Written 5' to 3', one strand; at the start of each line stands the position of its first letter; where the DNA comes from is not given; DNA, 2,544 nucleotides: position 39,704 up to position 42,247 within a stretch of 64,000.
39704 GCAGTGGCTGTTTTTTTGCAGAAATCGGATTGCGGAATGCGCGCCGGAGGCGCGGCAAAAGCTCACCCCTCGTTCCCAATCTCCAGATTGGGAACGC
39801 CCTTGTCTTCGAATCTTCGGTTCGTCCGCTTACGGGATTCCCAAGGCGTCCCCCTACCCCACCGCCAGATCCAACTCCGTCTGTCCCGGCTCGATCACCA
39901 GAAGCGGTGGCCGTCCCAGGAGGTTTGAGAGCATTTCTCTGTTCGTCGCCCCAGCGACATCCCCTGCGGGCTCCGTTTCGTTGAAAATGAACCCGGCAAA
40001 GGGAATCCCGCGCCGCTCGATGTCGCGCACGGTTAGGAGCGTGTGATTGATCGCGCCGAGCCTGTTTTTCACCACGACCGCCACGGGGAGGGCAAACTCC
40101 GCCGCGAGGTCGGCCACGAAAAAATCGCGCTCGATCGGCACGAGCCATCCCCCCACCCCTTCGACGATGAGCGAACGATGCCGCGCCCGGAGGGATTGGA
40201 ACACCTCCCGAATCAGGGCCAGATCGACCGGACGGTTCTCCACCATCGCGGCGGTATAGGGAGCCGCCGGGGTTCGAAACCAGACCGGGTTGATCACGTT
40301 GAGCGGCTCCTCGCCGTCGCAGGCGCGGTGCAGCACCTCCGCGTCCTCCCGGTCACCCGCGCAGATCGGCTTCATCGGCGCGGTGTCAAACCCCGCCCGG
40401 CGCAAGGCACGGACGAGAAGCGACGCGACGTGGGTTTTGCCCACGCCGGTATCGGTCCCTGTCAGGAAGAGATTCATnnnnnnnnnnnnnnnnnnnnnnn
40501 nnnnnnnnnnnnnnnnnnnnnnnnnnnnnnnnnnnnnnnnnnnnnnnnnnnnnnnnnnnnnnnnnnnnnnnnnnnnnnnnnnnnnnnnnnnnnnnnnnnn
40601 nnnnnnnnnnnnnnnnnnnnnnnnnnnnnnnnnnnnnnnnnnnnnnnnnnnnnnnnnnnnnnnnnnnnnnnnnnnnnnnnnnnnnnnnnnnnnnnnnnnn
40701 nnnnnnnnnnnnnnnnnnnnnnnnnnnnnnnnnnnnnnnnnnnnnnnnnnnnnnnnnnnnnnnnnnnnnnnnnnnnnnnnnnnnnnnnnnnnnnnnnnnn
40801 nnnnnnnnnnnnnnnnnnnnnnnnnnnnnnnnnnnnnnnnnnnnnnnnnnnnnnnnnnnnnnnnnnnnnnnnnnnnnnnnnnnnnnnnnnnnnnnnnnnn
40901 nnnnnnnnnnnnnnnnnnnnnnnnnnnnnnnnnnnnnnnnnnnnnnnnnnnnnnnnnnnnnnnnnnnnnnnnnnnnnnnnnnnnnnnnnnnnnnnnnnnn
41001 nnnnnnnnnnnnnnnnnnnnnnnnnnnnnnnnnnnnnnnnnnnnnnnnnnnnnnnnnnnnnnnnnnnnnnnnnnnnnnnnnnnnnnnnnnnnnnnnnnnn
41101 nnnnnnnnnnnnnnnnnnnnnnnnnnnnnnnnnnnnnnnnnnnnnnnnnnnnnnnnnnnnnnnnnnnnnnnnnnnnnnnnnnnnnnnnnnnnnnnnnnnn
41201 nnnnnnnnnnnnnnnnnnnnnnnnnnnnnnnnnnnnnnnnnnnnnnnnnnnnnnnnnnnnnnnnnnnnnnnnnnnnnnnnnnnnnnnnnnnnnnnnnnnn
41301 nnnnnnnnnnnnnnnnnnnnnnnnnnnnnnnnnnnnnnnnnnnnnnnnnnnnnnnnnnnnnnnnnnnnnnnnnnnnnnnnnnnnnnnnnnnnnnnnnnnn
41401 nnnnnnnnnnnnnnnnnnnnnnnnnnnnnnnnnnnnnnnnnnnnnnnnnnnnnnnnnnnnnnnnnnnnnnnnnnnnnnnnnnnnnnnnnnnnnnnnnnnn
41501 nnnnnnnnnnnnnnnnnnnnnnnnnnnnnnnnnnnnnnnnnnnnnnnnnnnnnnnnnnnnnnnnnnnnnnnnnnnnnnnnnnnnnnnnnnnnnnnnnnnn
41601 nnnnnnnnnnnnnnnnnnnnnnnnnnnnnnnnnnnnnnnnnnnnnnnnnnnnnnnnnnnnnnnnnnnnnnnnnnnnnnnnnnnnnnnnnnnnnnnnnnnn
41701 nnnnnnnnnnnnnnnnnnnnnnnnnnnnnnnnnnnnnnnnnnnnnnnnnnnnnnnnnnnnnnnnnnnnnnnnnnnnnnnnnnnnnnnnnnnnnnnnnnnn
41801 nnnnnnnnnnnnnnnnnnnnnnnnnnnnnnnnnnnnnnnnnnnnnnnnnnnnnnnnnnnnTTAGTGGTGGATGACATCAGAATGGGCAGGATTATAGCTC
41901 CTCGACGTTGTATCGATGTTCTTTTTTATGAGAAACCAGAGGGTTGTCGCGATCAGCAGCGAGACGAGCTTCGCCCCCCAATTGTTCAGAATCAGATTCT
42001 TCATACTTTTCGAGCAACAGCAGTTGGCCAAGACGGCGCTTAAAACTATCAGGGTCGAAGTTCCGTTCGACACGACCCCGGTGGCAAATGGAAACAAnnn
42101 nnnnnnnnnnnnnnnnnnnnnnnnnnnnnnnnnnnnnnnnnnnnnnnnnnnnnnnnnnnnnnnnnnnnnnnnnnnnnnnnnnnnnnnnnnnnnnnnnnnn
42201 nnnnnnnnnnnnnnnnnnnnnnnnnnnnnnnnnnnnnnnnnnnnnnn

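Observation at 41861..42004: Hidden 47-codon CdaR/YbbR-like membrane-anchor ORF with native codon usage, out of frame inside the cdaA 3-prime end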

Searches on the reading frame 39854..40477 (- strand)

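Call 56: search_protein_families(library=pfam, proteins=[window:39854-40477:-], max_evalue=0.001)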
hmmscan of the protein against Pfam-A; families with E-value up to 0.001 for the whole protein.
window:39854-40477:- (207 aa): 2 families
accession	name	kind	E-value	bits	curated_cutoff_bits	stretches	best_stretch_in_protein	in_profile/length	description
PF13500.12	AAA_26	-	6.8e-39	134.2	27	1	2-196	2-189/198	AAA domain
PF01656.29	CbiA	-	3e-08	34.1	25.4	1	4-165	2-110/125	CobQ/CobB/MinD/ParA nucleotide binding domain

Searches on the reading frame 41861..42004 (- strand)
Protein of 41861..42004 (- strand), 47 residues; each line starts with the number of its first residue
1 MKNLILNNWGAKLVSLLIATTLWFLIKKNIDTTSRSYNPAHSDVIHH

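Call 3: search_protein_families(library=pfam, proteins=[window:41861-42004:-], max_evalue=10)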
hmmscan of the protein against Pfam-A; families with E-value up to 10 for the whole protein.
window:41861-42004:- (47 aa): 0 families

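Call 4: search_protein_families(library=ncbifam, proteins=[window:41861-42004:-], max_evalue=10)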
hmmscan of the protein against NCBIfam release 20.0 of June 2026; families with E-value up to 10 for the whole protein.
window:41861-42004:- (47 aa): 0 families

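Call 21: find_homologous_proteins(query=window:41864-42004:-, max_evalue=0.001)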
Query window:41864-42004:- (47 aa): 8 proteins with E <= 0.001 among 8 candidates.
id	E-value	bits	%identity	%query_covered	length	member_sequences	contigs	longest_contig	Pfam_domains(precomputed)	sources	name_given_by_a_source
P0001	1.2e-15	73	80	98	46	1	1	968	-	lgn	-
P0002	1.9e-14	69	74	98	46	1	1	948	-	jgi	-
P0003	1.4e-10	57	67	100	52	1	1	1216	-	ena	-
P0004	2.1e-8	51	68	85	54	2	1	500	-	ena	-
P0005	5.7e-8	49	76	70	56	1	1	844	-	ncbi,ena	-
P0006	6.3e-8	49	77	66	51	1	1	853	-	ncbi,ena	-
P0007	2.4e-7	47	75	68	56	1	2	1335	-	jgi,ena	jgi:hypothetical protein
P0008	3.0e-7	47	73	70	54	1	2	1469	-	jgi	jgi:hypothetical protein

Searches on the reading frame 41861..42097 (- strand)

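Call 3: search_protein_families(library=pfam, proteins=[window:41861-42097:-], max_evalue=10)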
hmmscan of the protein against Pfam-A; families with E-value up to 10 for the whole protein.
window:41861-42097:- (78 aa): 1 family
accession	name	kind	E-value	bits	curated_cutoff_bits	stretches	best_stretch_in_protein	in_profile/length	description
PF21525.2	Nlp36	-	9.5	6.7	27.3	0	47-64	25-42/49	Neuropeptide-like peptide 36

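Call 4: search_protein_families(library=ncbifam, proteins=[window:41861-42097:-], max_evalue=10)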
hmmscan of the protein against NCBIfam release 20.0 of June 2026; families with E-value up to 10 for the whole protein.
window:41861-42097:- (78 aa): 0 families
